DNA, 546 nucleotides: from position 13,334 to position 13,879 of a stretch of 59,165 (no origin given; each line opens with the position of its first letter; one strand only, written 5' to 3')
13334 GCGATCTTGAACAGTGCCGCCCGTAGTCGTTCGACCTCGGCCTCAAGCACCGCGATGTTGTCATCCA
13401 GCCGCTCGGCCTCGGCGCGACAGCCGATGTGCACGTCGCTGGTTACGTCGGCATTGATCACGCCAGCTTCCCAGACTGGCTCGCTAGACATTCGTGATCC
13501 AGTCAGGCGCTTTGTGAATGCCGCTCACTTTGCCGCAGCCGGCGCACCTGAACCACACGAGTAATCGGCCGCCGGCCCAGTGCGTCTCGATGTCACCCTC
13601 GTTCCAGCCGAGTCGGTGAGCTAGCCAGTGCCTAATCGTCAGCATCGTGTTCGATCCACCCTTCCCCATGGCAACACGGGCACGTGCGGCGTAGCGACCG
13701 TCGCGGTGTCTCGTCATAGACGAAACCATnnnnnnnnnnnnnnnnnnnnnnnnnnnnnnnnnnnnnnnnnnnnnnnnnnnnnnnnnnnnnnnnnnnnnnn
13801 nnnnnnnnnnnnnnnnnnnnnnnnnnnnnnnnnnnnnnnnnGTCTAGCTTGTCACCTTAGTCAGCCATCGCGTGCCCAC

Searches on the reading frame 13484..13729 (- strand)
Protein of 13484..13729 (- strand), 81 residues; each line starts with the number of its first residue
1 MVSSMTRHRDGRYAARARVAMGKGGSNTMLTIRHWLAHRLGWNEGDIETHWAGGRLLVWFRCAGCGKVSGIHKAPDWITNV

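Call 53: search_protein_families(library=phrogs, proteins=[window:13484-13729:-], max_evalue=0.001)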
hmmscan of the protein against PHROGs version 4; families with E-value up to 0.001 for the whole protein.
window:13484-13729:- (81 aa): 0 families

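Call 80: search_protein_families(library=pfam, proteins=[window:13484-13729:-], max_evalue=0.05)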
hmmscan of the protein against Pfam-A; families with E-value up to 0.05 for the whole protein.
window:13484-13729:- (81 aa): 0 families
